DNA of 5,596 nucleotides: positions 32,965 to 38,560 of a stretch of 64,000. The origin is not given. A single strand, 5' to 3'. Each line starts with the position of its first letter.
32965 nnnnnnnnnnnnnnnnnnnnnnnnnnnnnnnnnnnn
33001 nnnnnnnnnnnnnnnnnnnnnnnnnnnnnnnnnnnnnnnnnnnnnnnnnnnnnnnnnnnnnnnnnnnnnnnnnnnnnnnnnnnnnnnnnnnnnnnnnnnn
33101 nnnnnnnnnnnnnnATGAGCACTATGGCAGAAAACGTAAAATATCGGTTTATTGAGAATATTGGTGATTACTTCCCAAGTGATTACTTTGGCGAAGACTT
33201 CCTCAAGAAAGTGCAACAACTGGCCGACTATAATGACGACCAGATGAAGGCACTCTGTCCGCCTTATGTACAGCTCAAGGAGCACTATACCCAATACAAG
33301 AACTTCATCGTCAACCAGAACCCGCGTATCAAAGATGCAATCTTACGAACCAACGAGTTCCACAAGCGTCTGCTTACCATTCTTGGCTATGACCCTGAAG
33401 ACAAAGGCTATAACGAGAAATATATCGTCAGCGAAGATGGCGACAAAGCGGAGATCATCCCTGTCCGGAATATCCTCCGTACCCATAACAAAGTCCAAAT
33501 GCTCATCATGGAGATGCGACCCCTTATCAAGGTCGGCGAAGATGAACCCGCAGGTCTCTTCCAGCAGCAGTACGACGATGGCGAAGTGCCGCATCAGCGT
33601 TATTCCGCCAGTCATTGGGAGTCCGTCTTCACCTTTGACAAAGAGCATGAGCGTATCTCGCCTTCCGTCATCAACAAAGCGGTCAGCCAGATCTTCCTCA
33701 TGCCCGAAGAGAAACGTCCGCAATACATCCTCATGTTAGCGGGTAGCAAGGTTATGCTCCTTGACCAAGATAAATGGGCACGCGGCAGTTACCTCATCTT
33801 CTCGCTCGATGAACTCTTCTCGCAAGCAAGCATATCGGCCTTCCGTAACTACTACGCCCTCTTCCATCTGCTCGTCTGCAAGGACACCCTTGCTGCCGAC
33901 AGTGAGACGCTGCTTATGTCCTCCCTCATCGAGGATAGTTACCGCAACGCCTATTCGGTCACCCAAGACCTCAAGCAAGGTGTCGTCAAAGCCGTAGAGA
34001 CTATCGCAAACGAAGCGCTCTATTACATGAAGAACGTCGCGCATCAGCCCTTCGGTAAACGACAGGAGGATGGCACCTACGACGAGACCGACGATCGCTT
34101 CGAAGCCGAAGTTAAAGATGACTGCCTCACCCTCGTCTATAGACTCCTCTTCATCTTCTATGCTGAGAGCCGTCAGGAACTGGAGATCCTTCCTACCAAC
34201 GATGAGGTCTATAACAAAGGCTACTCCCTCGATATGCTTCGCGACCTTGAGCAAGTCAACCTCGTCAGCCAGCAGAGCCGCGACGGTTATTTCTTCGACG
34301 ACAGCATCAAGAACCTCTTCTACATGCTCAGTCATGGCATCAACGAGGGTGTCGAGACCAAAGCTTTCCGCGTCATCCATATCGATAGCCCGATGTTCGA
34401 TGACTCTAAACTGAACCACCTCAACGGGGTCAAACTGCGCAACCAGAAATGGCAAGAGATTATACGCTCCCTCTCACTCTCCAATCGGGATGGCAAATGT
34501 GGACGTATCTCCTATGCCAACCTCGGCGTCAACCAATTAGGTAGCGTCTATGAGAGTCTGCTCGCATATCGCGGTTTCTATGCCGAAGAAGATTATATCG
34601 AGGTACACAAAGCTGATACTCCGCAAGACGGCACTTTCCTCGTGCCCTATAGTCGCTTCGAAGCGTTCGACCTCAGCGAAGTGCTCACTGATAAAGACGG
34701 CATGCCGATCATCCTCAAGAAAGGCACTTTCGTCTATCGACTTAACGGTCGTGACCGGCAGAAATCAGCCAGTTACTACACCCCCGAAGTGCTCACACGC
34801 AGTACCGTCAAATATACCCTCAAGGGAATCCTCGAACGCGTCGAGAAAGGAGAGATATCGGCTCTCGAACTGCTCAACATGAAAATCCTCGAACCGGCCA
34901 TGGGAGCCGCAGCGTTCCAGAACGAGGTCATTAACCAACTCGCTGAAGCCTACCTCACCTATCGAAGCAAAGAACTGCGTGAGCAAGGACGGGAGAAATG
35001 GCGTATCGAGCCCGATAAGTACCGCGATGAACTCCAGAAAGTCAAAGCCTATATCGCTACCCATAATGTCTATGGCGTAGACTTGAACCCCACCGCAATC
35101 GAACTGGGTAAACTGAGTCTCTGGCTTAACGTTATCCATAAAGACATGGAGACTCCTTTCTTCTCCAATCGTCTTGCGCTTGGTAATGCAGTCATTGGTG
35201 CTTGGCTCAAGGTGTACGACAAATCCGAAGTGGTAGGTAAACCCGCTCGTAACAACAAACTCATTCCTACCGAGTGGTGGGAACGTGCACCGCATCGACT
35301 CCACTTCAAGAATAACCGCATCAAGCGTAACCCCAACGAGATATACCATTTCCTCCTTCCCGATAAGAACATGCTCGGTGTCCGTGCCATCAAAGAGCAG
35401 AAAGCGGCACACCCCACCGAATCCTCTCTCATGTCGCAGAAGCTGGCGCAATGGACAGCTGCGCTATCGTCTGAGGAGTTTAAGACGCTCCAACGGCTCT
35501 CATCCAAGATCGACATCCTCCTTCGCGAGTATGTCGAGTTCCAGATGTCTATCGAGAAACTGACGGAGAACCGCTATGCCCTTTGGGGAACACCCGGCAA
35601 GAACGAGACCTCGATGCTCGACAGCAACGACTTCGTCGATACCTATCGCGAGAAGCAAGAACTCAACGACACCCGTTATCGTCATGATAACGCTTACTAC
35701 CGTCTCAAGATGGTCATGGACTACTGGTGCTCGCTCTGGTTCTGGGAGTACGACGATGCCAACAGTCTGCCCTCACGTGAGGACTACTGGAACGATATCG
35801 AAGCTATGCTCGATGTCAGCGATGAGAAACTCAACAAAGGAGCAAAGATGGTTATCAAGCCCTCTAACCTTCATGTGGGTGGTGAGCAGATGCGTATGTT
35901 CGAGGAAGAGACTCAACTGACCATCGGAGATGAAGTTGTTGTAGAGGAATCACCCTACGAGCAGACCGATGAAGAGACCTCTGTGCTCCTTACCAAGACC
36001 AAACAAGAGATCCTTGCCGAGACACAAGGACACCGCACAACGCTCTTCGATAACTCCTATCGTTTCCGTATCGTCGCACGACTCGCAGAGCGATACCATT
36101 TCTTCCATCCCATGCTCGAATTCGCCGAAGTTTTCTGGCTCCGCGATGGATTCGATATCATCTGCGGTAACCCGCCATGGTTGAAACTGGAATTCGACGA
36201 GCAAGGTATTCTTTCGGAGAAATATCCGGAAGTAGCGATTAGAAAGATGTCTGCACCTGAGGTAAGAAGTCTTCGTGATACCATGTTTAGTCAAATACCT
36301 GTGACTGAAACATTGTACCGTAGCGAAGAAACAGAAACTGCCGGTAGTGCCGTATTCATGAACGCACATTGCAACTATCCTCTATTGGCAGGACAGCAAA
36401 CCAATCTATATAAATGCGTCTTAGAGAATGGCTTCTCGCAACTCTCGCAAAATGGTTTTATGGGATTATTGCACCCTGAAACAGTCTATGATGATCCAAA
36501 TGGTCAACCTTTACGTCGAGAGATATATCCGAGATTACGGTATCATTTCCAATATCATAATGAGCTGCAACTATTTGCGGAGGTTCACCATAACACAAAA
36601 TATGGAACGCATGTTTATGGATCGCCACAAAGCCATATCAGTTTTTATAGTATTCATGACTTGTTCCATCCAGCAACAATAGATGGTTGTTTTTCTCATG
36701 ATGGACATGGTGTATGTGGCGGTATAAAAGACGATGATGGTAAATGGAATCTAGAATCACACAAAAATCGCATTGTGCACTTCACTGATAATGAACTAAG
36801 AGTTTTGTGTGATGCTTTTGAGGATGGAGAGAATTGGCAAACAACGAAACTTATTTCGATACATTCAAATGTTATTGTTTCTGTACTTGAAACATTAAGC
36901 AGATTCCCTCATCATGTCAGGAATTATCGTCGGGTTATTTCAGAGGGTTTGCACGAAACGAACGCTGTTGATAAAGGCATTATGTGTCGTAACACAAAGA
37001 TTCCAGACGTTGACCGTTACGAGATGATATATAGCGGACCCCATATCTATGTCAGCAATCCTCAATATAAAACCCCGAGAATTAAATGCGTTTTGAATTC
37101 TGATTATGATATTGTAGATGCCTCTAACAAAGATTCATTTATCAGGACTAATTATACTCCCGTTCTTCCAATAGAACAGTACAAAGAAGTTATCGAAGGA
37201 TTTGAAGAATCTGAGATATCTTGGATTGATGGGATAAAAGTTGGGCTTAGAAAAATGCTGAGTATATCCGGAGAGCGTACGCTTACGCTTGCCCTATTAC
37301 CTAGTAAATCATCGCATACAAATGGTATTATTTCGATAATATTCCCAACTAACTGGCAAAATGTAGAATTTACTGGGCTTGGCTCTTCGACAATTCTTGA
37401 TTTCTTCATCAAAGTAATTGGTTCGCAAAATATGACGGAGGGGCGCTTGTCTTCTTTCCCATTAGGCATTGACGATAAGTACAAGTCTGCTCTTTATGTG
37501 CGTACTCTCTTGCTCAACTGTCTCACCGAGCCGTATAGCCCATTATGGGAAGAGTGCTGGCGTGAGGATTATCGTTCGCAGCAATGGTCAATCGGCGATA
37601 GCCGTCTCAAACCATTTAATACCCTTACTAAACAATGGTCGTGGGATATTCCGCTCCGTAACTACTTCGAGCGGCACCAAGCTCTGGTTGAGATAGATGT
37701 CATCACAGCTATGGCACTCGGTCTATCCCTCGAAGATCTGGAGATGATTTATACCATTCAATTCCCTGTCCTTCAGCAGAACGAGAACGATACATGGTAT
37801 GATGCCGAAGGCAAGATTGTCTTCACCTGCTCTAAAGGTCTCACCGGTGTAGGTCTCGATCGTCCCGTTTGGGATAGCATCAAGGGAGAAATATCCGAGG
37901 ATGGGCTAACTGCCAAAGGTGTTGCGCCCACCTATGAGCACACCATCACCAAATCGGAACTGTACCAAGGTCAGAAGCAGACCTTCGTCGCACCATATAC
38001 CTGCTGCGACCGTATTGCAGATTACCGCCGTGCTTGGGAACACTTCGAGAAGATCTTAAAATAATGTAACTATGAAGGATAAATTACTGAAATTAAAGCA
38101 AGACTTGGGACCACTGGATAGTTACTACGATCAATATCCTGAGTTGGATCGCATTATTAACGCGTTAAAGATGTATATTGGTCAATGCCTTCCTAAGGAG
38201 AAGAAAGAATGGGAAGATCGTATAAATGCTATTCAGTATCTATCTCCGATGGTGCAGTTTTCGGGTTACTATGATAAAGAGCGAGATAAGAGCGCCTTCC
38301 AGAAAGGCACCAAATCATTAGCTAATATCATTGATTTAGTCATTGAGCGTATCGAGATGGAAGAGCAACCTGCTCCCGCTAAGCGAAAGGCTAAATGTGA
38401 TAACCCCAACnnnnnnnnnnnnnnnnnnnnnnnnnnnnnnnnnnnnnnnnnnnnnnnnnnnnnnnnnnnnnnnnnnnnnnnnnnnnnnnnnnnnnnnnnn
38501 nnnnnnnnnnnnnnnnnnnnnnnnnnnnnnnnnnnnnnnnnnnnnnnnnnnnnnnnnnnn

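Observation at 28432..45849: DISARM class-1-like operon with a non-canonical parts list: GHKL-nuclease, embedded TIR-like gene, DrmA-DrmB fusion, no PLD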

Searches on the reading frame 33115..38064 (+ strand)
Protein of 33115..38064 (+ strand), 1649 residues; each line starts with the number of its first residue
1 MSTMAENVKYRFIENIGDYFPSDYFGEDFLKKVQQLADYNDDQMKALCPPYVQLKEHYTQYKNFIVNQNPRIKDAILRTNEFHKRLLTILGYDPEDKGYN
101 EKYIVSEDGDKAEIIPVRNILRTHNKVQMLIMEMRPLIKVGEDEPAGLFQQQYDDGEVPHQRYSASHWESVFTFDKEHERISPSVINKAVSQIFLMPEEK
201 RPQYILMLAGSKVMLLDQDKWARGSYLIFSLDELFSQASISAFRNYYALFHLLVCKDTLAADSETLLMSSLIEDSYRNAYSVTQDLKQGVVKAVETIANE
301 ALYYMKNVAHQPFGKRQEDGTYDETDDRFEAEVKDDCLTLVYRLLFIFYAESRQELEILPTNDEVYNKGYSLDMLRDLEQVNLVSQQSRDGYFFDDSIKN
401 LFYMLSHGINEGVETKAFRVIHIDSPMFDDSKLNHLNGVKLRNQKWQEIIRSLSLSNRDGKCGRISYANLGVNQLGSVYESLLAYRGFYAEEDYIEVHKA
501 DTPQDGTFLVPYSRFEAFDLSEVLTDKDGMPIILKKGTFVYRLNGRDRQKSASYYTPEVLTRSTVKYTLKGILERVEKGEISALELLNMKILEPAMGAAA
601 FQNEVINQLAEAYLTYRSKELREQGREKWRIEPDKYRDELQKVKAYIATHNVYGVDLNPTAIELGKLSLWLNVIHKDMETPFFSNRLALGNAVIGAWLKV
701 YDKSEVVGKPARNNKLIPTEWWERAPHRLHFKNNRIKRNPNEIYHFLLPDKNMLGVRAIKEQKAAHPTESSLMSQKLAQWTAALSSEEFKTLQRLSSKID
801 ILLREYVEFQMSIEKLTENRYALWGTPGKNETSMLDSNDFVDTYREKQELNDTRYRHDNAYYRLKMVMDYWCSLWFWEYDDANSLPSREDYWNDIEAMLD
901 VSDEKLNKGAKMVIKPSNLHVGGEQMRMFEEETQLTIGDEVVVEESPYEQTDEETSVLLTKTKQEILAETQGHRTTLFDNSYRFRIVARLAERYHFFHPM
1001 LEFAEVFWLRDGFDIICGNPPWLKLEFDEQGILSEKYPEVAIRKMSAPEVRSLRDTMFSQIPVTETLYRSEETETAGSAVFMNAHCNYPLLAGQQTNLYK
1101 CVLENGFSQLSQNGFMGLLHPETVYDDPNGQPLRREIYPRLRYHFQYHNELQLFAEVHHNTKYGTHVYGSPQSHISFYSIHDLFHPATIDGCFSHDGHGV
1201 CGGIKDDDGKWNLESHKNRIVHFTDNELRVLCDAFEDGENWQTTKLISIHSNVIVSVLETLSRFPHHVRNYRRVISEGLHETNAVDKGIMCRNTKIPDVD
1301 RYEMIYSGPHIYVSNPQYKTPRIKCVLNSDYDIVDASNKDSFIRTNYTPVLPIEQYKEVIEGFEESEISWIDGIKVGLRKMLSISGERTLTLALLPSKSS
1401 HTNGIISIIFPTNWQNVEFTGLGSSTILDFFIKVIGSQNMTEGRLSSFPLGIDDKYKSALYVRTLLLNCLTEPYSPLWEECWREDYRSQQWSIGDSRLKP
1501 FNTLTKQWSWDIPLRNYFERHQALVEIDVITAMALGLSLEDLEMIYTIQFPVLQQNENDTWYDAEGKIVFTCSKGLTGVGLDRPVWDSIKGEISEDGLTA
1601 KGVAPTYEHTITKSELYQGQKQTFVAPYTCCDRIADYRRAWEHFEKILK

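Call 3: search_protein_families(library=pfam, proteins=[window:33115-38064:+], max_evalue=0.01)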
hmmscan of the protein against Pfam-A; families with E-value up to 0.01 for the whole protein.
window:33115-38064:+ (1649 aa): 1 family
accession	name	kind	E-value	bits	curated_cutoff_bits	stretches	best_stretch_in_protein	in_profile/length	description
PF07669.17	Eco57I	-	4.5e-12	46.8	25.3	2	986-1041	48-106/171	Eco57I restriction-modification methylase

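Call 4: search_protein_families(library=padloc, proteins=[window:33115-38064:+], max_evalue=0.01)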
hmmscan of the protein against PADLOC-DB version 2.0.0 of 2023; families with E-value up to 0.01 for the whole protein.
window:33115-38064:+ (1649 aa): 20 families
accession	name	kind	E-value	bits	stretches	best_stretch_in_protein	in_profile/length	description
PDLC03614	REase_MTase_IIG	-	0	1469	2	11-915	3-901/1584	Type IIG restriction enzyme-methyltransferase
PDLC03611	REase_MTase_IIG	-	2.7e-167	556.7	2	186-883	147-830/1532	Type IIG restriction enzyme-methyltransferase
PDLC02643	DrmMI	-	8.6e-57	190.8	3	525-695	530-718/1347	DrmMI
PDLC02638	DrmMI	-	1.3e-42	144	3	525-716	529-740/935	DrmMI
PDLC03613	REase_MTase_IIG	-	1e-35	120.7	2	333-699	267-618/1250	Type IIG restriction enzyme-methyltransferase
PDLC03618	REase_MTase_IIG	-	9.6e-24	80.8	2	524-697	523-714/1429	Type IIG restriction enzyme-methyltransferase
PDLC02645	DrmMI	-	1e-23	81.5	2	523-696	522-713/772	DrmMI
PDLC03622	REase_MTase_IIG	-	8.3e-23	77.7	3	634-702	581-650/1524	Type IIG restriction enzyme-methyltransferase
PDLC02644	DrmMI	-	1.5e-18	64.2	2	524-696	39-229/988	DrmMI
PDLC03620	REase_MTase_IIG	-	5.6e-16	55.3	1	251-696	295-726/1378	Type IIG restriction enzyme-methyltransferase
PDLC02639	DrmMI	-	1.9e-14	50.9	1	531-695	231-386/803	DrmMI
PDLC03604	REase_MTase_IIG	-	6.6e-12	42.3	1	532-684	338-483/1011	Type IIG restriction enzyme-methyltransferase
PDLC02646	DrmMI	-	7.2e-12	42.2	2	644-696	46-98/792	DrmMI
PDLC03629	REase_MTase_IIG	-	4.7e-11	39.2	1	584-702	431-540/1182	Type IIG restriction enzyme-methyltransferase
PDLC03609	REase_MTase_IIG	-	7e-10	35.3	1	565-695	416-533/1066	Type IIG restriction enzyme-methyltransferase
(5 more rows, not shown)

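Call 6: search_protein_families(library=ncbifam, proteins=[window:33115-38064:+], max_evalue=0.01)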
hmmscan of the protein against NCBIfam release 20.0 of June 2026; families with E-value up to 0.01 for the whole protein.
window:33115-38064:+ (1649 aa): 2 families
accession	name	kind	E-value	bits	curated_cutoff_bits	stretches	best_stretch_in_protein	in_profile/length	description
TIGR02987.1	met_A_Alw26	exception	8e-05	21.6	353.5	0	985-1137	112-213/523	Alw26I/Eco31I/Esp3I family type II restriction adenine-specific DNA-methyltransferase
NF033455.1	BREX_6_MTaseX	exception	0.0023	15.5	900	1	586-672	327-399/1319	BREX-6 system adenine-specific DNA-methyltransferase PglX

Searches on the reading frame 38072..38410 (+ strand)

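Call 34: search_protein_families(library=pfam, proteins=[window:38072-38410:+], max_evalue=5)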
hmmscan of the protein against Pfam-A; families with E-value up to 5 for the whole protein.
window:38072-38410:+ (113 aa): 1 family
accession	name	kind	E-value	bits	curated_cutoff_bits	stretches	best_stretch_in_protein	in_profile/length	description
PF21108.3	MDN1_4th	-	0.15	12.5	27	1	54-88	18-52/81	Midasin AAA+ ATPase lid domain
